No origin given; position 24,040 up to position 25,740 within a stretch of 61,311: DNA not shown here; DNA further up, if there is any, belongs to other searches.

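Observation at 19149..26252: Tightly coupled carrier-protein / two-aminotransferase / paired-SMR operon with a convergent Fem-like GNAT + arginase-fold pair: candidate undescribed envelope amine- or aminoacyl-decoration pathway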

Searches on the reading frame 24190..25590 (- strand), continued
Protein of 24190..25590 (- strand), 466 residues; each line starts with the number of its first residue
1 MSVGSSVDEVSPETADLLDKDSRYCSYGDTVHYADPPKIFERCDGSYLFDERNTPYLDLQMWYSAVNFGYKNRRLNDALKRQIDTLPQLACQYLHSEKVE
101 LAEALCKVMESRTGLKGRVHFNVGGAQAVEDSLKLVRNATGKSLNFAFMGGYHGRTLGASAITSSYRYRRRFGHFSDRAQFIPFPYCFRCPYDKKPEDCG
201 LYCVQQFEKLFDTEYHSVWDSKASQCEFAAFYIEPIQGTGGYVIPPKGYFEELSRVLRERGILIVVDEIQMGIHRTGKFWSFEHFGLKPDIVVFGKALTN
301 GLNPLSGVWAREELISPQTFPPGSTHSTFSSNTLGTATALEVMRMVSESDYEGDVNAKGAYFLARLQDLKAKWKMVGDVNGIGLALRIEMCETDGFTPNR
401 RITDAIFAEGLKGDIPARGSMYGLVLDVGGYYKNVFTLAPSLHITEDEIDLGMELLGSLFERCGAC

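Call 52: list_cluster_members(proteins=[L137:9941-10825:+, L137:1542-2225:+, L137:8867-9937:+, L137:3682-4518:+, L137:5228-6487:+])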
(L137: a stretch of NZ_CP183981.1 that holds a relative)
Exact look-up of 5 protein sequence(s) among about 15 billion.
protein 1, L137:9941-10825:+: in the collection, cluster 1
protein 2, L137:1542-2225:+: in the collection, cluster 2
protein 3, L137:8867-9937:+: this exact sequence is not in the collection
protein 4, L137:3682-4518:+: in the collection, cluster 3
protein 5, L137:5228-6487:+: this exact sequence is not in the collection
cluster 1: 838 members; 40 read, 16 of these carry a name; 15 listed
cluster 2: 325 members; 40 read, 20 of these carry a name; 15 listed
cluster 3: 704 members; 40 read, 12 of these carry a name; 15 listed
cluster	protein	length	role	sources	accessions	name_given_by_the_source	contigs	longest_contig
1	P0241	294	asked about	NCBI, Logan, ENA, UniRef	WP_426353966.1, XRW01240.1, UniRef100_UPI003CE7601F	hypothetical protein ACN9MD_16130 [Stenotrophomonas maltophilia] | hypothetical protein n=1 Tax=Stenotrophomonas maltophilia TaxID=40324 RepID=UPI003CE7601F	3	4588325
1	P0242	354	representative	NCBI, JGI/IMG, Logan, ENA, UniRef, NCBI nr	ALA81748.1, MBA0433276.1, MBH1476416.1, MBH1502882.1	GNAT family N-acetyltransferase [Stenotrophomonas maltophilia] | GNAT family N-acetyltransferase n=2 Tax=Gammaproteobacteria TaxID=1236 ... | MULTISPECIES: GNAT family N-acetyltransferase [Stenotrophomonas]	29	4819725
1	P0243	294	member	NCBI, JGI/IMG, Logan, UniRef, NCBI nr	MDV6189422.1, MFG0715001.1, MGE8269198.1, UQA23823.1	arginase family protein [Stenotrophomonas geniculata] | hypothetical protein | arginase family protein n=1 Tax=Stenotrophomonas TaxID=40323 RepID=UPI001558AD42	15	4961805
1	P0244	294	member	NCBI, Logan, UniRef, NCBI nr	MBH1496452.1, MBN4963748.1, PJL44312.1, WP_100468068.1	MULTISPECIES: arginase family protein [Stenotrophomonas] | arginase family protein n=1 Tax=Stenotrophomonas maltophilia TaxID=40324 ... | arginase family protein [Stenotrophomonas maltophilia]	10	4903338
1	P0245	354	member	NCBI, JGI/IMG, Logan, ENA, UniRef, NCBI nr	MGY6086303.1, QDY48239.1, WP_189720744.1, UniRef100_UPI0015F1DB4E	GNAT family N-acetyltransferase [Stenotrophomonas sp. SM006] | GNAT family N-acetyltransferase n=1 Tax=Stenotrophomonas maltophilia TaxID=40324 ... | GNAT family N-acetyltransferase [Stenotrophomonas maltophilia]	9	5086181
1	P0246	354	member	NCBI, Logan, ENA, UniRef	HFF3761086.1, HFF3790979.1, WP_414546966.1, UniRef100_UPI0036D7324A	GNAT family N-acetyltransferase [Stenotrophomonas forensis] | GNAT family N-acetyltransferase n=1 Tax=Stenotrophomonas forensis TaxID=2871169 ...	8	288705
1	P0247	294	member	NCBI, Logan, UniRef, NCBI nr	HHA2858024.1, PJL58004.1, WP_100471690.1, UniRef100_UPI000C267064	arginase family protein [Stenotrophomonas maltophilia] | arginase family protein n=1 Tax=Stenotrophomonas maltophilia TaxID=40324 ...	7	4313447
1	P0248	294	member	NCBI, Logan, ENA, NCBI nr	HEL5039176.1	TPA: arginase family protein [Stenotrophomonas maltophilia] | arginase family protein [Stenotrophomonas maltophilia]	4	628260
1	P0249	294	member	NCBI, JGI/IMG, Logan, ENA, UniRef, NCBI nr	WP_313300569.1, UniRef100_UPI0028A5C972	hypothetical protein [Stenotrophomonas sp.] | hypothetical protein n=1 Tax=Stenotrophomonas sp. TaxID=69392 RepID=UPI0028A5C972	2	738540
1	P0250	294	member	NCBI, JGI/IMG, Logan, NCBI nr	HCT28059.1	MAG TPA: hypothetical protein DIW85_17890 [Stenotrophomonas sp.] | hypothetical protein | hypothetical protein [Stenotrophomonas sp.]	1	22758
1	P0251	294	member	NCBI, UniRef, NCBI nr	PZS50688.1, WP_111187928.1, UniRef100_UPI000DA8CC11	arginase family protein [Stenotrophomonas maltophilia] | arginase family protein n=1 Tax=Stenotrophomonas maltophilia TaxID=40324 ...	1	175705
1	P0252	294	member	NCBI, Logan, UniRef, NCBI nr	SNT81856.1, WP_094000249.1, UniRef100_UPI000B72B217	arginase family protein [Stenotrophomonas sp. CC120222-04] | arginase family protein n=1 Tax=Stenotrophomonas sp. CC120222-04 TaxID=1378088 ...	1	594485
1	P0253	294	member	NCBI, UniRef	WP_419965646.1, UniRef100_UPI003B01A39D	hypothetical protein [Stenotrophomonas geniculata] | hypothetical protein n=1 Tax=Stenotrophomonas geniculata TaxID=86188 RepID=UPI003B01A39D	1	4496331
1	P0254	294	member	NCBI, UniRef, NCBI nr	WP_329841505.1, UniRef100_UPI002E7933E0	hypothetical protein [Stenotrophomonas hibiscicola] | hypothetical protein n=1 Tax=Stenotrophomonas hibiscicola TaxID=86189 RepID=UPI002E7933E0 | hypothetical protein [[Pseudomonas] hibiscicola]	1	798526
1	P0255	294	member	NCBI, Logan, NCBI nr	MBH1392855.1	arginase family protein [Stenotrophomonas maltophilia]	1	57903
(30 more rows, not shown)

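Call 56: search_protein_families(library=pfam, proteins=[L122:3769-4977:+, L122:10075-11088:+, L122:11120-12658:+, L122:12728-14161:+, L122:14955-18752:+, L131:5496-6815:+, L131:6835-8673:+, L131:12824-14710:+, L165:6555-7340:+, L165:10851-12020:-], max_evalue=0.001)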
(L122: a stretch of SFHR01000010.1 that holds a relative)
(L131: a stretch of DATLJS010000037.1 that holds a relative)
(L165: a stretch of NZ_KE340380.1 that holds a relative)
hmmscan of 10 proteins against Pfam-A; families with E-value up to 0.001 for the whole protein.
L122:3769-4977:+ (402 aa): 1 family
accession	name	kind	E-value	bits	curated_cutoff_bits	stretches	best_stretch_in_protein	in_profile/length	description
PF00579.31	tRNA-synt_1b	-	9e-60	202.9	21.1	2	5-177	7-182/292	tRNA synthetases class I (W and Y)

L122:10075-11088:+ (337 aa): 1 family
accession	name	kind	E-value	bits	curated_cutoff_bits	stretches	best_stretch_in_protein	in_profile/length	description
PF03741.22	TerC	-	1e-41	143.1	27.8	1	76-296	2-177/178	Integral membrane protein TerC family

L122:11120-12658:+ (512 aa): 2 families
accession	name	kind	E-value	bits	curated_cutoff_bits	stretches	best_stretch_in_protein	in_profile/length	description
PF02913.24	FAD-oxidase_C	-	7.2e-41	141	21.2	1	241-508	2-248/248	FAD linked oxidases, C-terminal domain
PF01565.28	FAD_binding_4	-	9.1e-39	132.8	26.4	1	64-201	2-136/139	FAD binding domain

L122:12728-14161:+ (477 aa): 2 families
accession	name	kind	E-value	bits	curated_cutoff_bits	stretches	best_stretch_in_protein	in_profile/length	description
PF01743.26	PolyA_pol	-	2.3e-20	73.6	23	1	42-162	1-126/126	Poly A polymerase head domain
PF12627.12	PolyA_pol_RNAbd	-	6.4e-05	23.1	22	1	187-247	1-59/64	Probable RNA and SrmB- binding site of polymerase A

L122:14955-18752:+ (1265 aa): 6 families
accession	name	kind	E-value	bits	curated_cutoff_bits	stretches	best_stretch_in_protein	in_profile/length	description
PF00270.35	DEAD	-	8.1e-25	87.9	26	1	687-858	1-164/167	DEAD/DEAH box helicase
PF03461.20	TRCF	-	1.3e-24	86.8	25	1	1108-1196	1-89/95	TRCF domain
PF00271.37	Helicase_C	-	4.4e-21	75.6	23.5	1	895-1002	8-108/110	Helicase conserved C-terminal domain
PF17757.6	UvrB_inter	-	6.9e-21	74.6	22.9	1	143-221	3-82/91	UvrB interaction domain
PF02559.22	CarD_TRCF_RID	-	2.1e-16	60.2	23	1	559-618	1-57/57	CarD-like/TRCF RID domain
PF21132.2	MFD_D3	-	7.8e-05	23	21.8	1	436-472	8-42/73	MFD, D3 domain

L131:5496-6815:+ (439 aa): 1 family
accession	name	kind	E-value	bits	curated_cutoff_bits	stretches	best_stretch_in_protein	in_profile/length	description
PF04966.18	OprB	-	6.5e-87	292.8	22.9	1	89-439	3-372/372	Carbohydrate-selective porin, OprB family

L131:6835-8673:+ (612 aa): 1 family
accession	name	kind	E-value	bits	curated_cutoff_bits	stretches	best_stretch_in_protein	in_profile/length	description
PF00015.26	MCPsignal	-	8.4e-35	120.6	34.6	1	414-572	7-165/172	Methyl-accepting chemotaxis protein (MCP) signalling domain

L131:12824-14710:+ (628 aa): 18 families
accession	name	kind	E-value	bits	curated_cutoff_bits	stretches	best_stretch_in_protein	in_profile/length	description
PF13431.12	TPR_17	-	1.2e-25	88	24.4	1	242-274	1-33/34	Tetratricopeptide repeat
PF07719.23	TPR_2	-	2.4e-25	86.9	27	2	254-287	1-34/34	Tetratricopeptide repeat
PF13432.12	TPR_16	-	8.7e-24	84.1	32.7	3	225-288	2-65/65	Tetratricopeptide repeat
PF00515.34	TPR_1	-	9.5e-23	79.5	27.8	1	254-287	1-34/34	Tetratricopeptide repeat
PF13181.12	TPR_8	-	8.8e-22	75.8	25.7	1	254-287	1-34/34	Tetratricopeptide repeat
PF13428.12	TPR_14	-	2.4e-20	71.4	23.5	2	255-292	2-39/44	Tetratricopeptide repeat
PF14559.12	TPR_19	-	2.3e-19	69.9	25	4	230-291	1-62/68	Tetratricopeptide repeat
PF13414.12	TPR_11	-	1.6e-18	66.5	26.8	1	303-330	9-36/42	TPR repeat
PF13424.12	TPR_12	-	1.5e-16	60.7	30.1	2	253-318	2-75/77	Tetratricopeptide repeat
PF23914.1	TPR_CcmH_CycH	-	7.6e-13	49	42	2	247-344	43-143/158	Cytochrome c-type biogenesis protein H TPR domain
PF13174.12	TPR_6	-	2.8e-10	40.6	26.3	0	188-219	2-33/33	Tetratricopeptide repeat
PF13176.12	TPR_7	-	6.4e-09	35.6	27.9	0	256-287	1-32/36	Tetratricopeptide repeat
PF25063.1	ARM_TT21_C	-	6.2e-08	33.2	35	0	184-286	93-196/209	Tetratricopeptide repeat protein 21 C-terminal ARM domain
PF13371.12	TPR_9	-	1.4e-07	31.9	35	2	126-185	3-62/73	Tetratricopeptide repeat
PF12895.13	ANAPC3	-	1.9e-07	31.7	27.2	1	202-278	5-80/82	Anaphase-promoting complex, cyclosome, subunit 3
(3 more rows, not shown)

L165:6555-7340:+ (261 aa): 1 family
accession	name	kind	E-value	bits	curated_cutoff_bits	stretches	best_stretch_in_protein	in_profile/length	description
PF06629.18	MipA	-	2.7e-42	145.9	24.2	1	54-261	9-221/221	MltA-interacting protein MipA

L165:10851-12020:- (389 aa): 1 family
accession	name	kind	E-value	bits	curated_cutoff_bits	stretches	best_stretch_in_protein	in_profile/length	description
PF01734.28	Patatin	-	8.9e-21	75.4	27.7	1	75-263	1-187/191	Patatin-like phospholipase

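Call 57: search_protein_families(library=ncbifam, proteins=[L137:1542-2225:+, L002:12597-13829:+, L025:11443-12780:+], max_evalue=0.00001)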
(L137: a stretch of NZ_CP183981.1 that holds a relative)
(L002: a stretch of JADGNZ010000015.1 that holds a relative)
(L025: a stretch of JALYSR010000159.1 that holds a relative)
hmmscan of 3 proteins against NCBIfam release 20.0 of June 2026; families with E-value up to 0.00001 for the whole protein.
L137:1542-2225:+ (227 aa): 80 families (the best 25 are shown)
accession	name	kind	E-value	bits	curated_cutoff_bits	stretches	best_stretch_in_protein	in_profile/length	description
NF007928.2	PRK10643.1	equivalog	5.1e-66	222.4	330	1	1-218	1-216/216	two-component system response regulator PmrA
NF012023.0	PRK15479.1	equivalog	2.1e-60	204.1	337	1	1-223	1-222/224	transcriptional regulator TctD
NF041734.1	resp_reg_RppA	equivalog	1.5e-51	174.9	250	1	1-219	1-228/229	two-component system response regulator RppA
NF007663.1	PRK10336.1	equivalog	2.9e-51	174.3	345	1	1-220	1-218/219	quorum sensing response regulator transcription factor QseB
TIGR01387.1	cztR_silR_copR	subfamily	3.2e-50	170.8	279.2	1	3-218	1-218/218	heavy metal response regulator transcription factor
NF008296.0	PRK11083.1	equivalog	4.7e-46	157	273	1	2-219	5-226/228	two-component system response regulator CreB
NF008567.0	PRK11517.1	equivalog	5.1e-42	143.8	353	1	1-220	1-220/223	response regulator transcription factor HprR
TIGR02154.1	PhoB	equivalog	9e-42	142.9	296.2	1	2-218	4-225/226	phosphate regulon transcriptional regulator PhoB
NF007346.1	PRK09836.1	equivalog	7.6e-41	140.4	420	1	1-220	1-223/227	copper/silver response regulator transcription factor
NF040689.1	MtrAB_MtrA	equivalog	3.9e-39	134.3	300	1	3-217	1-217/219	MtrAB system response regulator MtrA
NF008078.0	PRK10816.1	equivalog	6.2e-39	133.8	336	1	1-219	1-221/223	two-component system response regulator PhoP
NF053854.1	RespRegPhoBBctds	equivalog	9.4e-39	133.1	270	1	3-218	1-224/225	two-component system response regulator PhoB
NF045944.1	ResRegRpaBCyano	equivalog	7.9e-38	130.1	330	1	4-218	1-227/229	response regulator transcription factor RpaB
NF045991.1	RespRegCtrARhodob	equivalog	3.1e-37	128.5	350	1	1-220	1-223/224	response regulator transcription factor CtrA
NF007005.1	PRK09468.1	equivalog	4.6e-36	124.4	331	1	2-218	5-231/237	osmolarity response regulator transcription factor OmpR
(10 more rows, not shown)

L002:12597-13829:+ (410 aa): 21 families
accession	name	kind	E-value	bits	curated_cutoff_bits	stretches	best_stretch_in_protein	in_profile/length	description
TIGR03150.1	fabF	equivalog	1.9e-134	448.4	493.75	1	2-407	1-406/407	beta-ketoacyl-ACP synthase II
NF005589.0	PRK07314.1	subfamily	3.5e-134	447.7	387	1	1-409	3-411/413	beta-ketoacyl-ACP synthase II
NF004970.0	PRK06333.1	subfamily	2.9e-106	355.8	525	1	1-409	3-421/424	beta-ketoacyl-ACP synthase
NF006274.0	PRK08439.1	equivalog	6.3e-101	338.1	621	1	1-408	1-404/406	beta-ketoacyl-ACP synthase II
NF006587.0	PRK09116.1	equivalog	2.8e-93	312.9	470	1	1-409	1-406/408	beta-ketoacyl-ACP synthase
NF006434.0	PRK08722.1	equivalog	8.4e-93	311.5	759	1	2-408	4-412/414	beta-ketoacyl-ACP synthase II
NF005935.0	PRK07967.1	equivalog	1.3e-83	281.1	630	1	1-409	1-403/406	beta-ketoacyl-ACP synthase I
NF005916.1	PRK07910.1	equivalog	1.5e-77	261.3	560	1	3-406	13-414/418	KasA/KasB family beta-ketoacyl-ACP synthase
NF005076.0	PRK06501.1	equivalog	2.8e-71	240.6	629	1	4-407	13-420/425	beta-ketoacyl-ACP synthase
NF006618.0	PRK09185.1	subfamily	2.4e-67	227.7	407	1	2-407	3-390/394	beta-ketoacyl-ACP synthase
NF005490.0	PRK07103.1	equivalog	1.5e-65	221.9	445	1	1-409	3-412/414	polyketide beta-ketoacyl:acyl carrier protein synthase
NF004618.0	PRK05952.1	equivalog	4.5e-61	206.9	455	1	3-407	3-380/384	beta-ketoacyl-ACP synthase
NF058662.1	cispenta_AmcF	equivalog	2e-59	201.5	325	1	4-406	2-366/369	cispentacin biosynthesis acyltransferase subunit AmcF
NF040607.1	mycolic_Pks13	equivalog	9.7e-36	122.7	2100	1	115-406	224-522/1680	polyketide synthase Pks13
NF045894.1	PKS_plus_SDR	equivalog_domain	1.6e-34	118.9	1740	1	112-405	123-422/1515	type I polyketide synthase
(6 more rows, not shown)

L025:11443-12780:+ (445 aa): 7 families
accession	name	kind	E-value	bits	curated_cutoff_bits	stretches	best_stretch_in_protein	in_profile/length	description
NF045666.1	DVU1553_fam_AMP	equivalog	3.3e-43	148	300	1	32-329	22-330/331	DVU_1553 family AMP-dependent CoA ligase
NF041878.1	paak_haloarch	equivalog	1.7e-36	125.7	700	1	32-390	12-387/427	phenylacetate--CoA ligase PaaK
TIGR02155.1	PA_CoA_ligase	equivalog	8e-34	116.9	646.3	1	33-437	8-422/422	phenylacetate--CoA ligase PaaK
NF053551.1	FlxY_rubin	equivalog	1.7e-30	106.1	520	1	30-382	6-375/424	flexirubin biosynthesis putative acyl-CoA ligase FlxY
TIGR03335.1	F390_ftsA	equivalog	1.4e-17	63.5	458.7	1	34-339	15-339/445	coenzyme F390 synthetase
NF041217.1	BagE_FevW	exception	2.4e-13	49.9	800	1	215-318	194-300/424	bagremycin/ferroverdin synthetase BagE/FevW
TIGR02304.1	aden_form_hyp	equivalog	5.3e-08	32.3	251.9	1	245-335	244-331/430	F390 synthetase-related protein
